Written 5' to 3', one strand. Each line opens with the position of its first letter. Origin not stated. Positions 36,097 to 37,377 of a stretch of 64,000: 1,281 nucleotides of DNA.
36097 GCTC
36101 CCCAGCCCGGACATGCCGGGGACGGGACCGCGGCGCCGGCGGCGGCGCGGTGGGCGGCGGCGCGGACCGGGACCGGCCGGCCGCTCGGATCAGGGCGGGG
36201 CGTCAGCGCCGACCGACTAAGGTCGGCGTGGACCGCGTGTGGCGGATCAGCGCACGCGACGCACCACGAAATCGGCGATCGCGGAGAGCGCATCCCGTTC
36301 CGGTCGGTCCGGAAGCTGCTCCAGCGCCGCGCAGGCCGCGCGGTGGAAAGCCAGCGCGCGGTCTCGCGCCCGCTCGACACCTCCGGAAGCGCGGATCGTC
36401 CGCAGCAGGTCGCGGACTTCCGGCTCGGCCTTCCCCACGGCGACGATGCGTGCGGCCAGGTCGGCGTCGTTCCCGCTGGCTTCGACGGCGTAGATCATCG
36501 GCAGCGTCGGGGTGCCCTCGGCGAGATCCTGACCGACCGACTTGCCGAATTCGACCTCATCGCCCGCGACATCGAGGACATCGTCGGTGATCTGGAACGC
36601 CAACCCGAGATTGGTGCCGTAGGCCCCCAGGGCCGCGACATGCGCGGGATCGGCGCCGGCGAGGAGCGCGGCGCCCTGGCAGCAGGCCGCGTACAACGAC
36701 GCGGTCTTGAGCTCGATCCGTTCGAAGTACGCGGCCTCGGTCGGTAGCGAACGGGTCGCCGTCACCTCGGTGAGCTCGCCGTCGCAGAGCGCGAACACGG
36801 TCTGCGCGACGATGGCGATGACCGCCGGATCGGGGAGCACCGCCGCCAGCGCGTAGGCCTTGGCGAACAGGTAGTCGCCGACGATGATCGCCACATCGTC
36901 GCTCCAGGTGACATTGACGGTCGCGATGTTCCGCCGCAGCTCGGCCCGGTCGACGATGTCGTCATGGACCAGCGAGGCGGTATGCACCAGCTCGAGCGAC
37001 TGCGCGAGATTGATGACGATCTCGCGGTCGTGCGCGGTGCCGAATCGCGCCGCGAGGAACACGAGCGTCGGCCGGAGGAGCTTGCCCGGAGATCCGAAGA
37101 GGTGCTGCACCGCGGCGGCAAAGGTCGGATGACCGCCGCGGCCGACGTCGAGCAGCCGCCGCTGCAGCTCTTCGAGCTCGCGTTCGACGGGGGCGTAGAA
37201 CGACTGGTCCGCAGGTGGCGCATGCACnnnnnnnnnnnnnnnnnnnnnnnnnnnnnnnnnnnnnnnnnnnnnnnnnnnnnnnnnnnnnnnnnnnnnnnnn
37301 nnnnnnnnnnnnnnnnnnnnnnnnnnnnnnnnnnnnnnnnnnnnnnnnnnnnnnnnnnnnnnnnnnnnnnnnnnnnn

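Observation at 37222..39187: Complete group II intron (RT/maturase, no En domain) inserted 28 nt downstream of ponA and abutting a polyprenyl synthase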

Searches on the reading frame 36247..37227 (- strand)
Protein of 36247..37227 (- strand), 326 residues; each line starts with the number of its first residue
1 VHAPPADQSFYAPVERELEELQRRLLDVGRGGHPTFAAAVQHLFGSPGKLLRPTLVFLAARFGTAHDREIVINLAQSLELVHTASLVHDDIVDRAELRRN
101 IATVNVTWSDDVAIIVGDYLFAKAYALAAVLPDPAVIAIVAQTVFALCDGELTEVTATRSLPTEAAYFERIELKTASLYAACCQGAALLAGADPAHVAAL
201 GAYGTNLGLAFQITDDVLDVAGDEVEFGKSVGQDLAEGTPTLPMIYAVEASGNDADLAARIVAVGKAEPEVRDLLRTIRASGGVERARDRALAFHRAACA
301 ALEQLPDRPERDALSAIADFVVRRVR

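Call 5: search_protein_families(library=pfam, proteins=[window:36247-37227:-])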
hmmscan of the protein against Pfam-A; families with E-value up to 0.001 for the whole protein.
window:36247-37227:- (326 aa): 1 family
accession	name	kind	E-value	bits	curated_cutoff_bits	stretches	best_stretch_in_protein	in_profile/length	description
PF00348.22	polyprenyl_synt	-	1.3e-64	218.3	27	1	34-270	2-243/251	Polyprenyl synthetase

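Call 6: search_protein_families(library=ncbifam, proteins=[window:36247-37227:-])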
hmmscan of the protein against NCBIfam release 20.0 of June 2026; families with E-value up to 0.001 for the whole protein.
window:36247-37227:- (326 aa): 16 families
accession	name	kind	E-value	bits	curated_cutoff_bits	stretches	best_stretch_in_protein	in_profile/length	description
TIGR02749.1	prenyl_cyano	equivalog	5.9e-70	235.8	383.2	1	8-325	4-321/322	solanesyl diphosphate synthase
TIGR02748.1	GerC3_HepT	equivalog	6.5e-67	225.9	456.55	1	9-324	4-317/319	heptaprenyl diphosphate synthase component II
NF042417.1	NPPPS_Mycobact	equivalog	1.7e-60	204.8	600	1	30-324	38-333/335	nonaprenyl/(2E,6E)-farnesyl/geranylgeranyl diphosphat synthase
NF040698.1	IdsA_Meth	equivalog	2.6e-60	204.4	468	1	36-324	30-326/328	short chain isoprenyl diphosphate synthase IdsA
NF041169.1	f2_encap_cargo4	exception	7.1e-57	193.1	450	1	45-325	47-333/334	family 2 encapsulin nanocompartment cargo protein polyprenyl transferase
NF045628.1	HxpDPsynlarge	equivalog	2.8e-53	180.9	500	1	17-325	4-310/311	hexaprenyl-diphosphate synthase large subunit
NF008140.0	PRK10888.1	equivalog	2.8e-51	174.7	412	1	46-325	42-322/323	octaprenyl diphosphate synthase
NF041003.1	GGPP_syn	equivalog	1.6e-46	158.9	500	1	21-324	13-324/326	geranylgeranyl diphosphate synthase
NF045549.1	GGPPsyn_IdsB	equivalog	2e-45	155.4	475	1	41-324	58-344/346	geranylgeranyl diphosphate synthase IdsB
NF040789.2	gerfarn_diphsyn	equivalog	5.4e-42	144.2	560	1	61-324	73-343/345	geranylfarnesyl diphosphate synthase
NF045485.1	FPPsyn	subfamily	2.9e-37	128.4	275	1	34-256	23-256/288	farnesyl diphosphate synthase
NF045685.1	GGPPSynCrtE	equivalog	4.3e-34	117.9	460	1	46-256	40-261/293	geranylgeranyl diphosphate synthase CrtE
NF040627.1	GFPS_Meth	equivalog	2.6e-30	105.9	600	1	37-282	29-265/285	geranylfarnesyl diphosphate synthase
NF007877.0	PRK10581.1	equivalog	1.1e-24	87.1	321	1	47-255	43-263/299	(2E,6E)-farnesyl diphosphate synthase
NF042416.1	GFPPS_Mycobact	equivalog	3.5e-21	75.6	600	2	173-319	191-343/350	bifunctional (2E,6E)-farnesyl/geranyl diphosphate synthase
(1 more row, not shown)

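Call 8: find_homologous_proteins(query=window:36250-37227:-)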
Query window:36250-37227:- (326 aa): 2279 proteins with E <= 0.001 among 8000 candidates; the best 120 are listed.
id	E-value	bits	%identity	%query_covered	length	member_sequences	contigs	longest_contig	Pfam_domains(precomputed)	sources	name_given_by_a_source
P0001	2.4e-205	699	100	100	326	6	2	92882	PF00348.23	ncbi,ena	ncbi:MAG TPA: polyprenyl synthetase family protein [Candidatus Limnocylindria bacterium]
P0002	9.4e-193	658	94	100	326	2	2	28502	PF00348.23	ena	-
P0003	3.2e-191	653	93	100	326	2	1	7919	PF00348.23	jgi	-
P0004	2.8e-184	630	91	100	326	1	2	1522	PF00348.23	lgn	-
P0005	4.5e-184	629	91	100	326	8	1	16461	PF00348.23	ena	-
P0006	9.4e-183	625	91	100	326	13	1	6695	PF00348.23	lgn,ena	-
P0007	1.4e-181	621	90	100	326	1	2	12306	PF00348.23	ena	-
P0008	3.1e-181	620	90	100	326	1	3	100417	PF00348.23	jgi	jgi:heptaprenyl diphosphate synthase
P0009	1.2e-180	618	89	100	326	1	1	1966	PF00348.23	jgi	-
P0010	7.2e-180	615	91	98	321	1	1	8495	PF00348.23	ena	-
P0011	1.6e-178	611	89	100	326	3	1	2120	PF00348.23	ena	-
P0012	5.2e-177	606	89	100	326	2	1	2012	PF00348.23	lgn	-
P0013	3.7e-167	573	83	100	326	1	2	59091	PF00348.23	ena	-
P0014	7.9e-164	563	82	98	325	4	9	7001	PF00348.23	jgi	jgi:geranylgeranyl pyrophosphate synthase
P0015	2.5e-163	561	82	100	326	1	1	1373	PF00348.23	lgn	-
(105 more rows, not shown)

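Call 10: find_encoding_contigs(protein=P0002, flank=4000, max_places=3)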
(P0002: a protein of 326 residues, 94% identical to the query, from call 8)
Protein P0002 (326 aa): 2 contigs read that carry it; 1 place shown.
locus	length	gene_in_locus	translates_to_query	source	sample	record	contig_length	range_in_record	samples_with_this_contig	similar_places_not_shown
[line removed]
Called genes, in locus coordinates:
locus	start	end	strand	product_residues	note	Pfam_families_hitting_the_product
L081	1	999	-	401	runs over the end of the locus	PF01637:ATPase_2, PF13191:AAA_16, PF13173:AAA_14 (faint)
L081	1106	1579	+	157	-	-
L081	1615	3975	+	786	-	PF00912:Transgly, PF00905:Transpeptidase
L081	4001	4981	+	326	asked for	PF00348:polyprenyl_synt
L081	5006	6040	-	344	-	PF04468:PSP1, PF28472:PSP1_3rd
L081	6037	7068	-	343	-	PF13177:DNA_pol3_delta2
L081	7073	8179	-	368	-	PF13579:Glyco_trans_4_4, PF00534:Glycos_transf_1, PF13692:Glyco_trans_1_4, PF13524:Glyco_trans_1_2, PF20706:GT4-conflict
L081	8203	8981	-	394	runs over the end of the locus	PF13439:Glyco_transf_4 (weak), PF13579:Glyco_trans_4_4, PF20706:GT4-conflict, PF00534:Glycos_transf_1, PF13692:Glyco_trans_1_4, PF13524:Glyco_trans_1_2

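Call 11: find_encoding_contigs(protein=P0008, flank=4000, max_places=3)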
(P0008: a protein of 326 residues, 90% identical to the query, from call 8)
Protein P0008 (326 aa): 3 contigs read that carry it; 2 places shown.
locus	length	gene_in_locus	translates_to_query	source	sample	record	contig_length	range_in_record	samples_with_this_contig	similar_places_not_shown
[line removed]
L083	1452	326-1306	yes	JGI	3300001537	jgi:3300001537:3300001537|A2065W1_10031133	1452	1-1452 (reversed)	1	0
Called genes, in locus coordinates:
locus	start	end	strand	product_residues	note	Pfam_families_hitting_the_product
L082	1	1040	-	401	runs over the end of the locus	PF01637:ATPase_2, PF13191:AAA_16, PF13173:AAA_14 (faint)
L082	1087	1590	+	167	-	-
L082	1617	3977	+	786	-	PF00912:Transgly, PF00905:Transpeptidase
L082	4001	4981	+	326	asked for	PF00348:polyprenyl_synt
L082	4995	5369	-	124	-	-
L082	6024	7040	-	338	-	PF13177:DNA_pol3_delta2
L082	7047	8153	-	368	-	PF13579:Glyco_trans_4_4 (weak), PF20706:GT4-conflict (weak), PF00534:Glycos_transf_1, PF13692:Glyco_trans_1_4, PF13524:Glyco_trans_1_2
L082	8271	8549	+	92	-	-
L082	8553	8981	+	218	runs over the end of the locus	-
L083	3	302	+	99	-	?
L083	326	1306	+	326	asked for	PF00348:polyprenyl_synt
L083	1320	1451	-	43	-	?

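Call 12: find_encoding_contigs(protein=P0001, flank=4000, max_places=4)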
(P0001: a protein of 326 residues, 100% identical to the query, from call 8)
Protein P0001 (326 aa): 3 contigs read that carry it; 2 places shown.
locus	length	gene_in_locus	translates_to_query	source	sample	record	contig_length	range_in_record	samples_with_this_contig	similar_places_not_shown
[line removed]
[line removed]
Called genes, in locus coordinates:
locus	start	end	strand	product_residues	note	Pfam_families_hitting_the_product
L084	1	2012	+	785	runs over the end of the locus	PF00912:Transgly, PF00905:Transpeptidase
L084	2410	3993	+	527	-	PF00078:RVT_1, PF08388:GIIM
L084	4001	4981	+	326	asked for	PF00348:polyprenyl_synt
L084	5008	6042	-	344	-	PF04468:PSP1, PF28472:PSP1_3rd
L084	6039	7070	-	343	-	PF13177:DNA_pol3_delta2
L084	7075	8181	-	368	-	PF13579:Glyco_trans_4_4 (weak), PF00534:Glycos_transf_1, PF13692:Glyco_trans_1_4, PF13524:Glyco_trans_1_2, PF20706:GT4-conflict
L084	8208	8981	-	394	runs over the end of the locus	PF13439:Glyco_transf_4 (weak), PF13579:Glyco_trans_4_4, PF20706:GT4-conflict (weak), PF00534:Glycos_transf_1, PF13692:Glyco_trans_1_4, PF13524:Glyco_trans_1_2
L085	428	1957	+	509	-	PF00078:RVT_1, PF08388:GIIM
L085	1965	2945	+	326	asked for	PF00348:polyprenyl_synt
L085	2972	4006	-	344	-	PF04468:PSP1, PF28472:PSP1_3rd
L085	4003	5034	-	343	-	PF13177:DNA_pol3_delta2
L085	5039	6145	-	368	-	PF13579:Glyco_trans_4_4 (weak), PF00534:Glycos_transf_1, PF13692:Glyco_trans_1_4, PF13524:Glyco_trans_1_2, PF20706:GT4-conflict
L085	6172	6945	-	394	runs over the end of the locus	PF13439:Glyco_transf_4 (weak), PF13579:Glyco_trans_4_4, PF20706:GT4-conflict (weak), PF00534:Glycos_transf_1, PF13692:Glyco_trans_1_4, PF13524:Glyco_trans_1_2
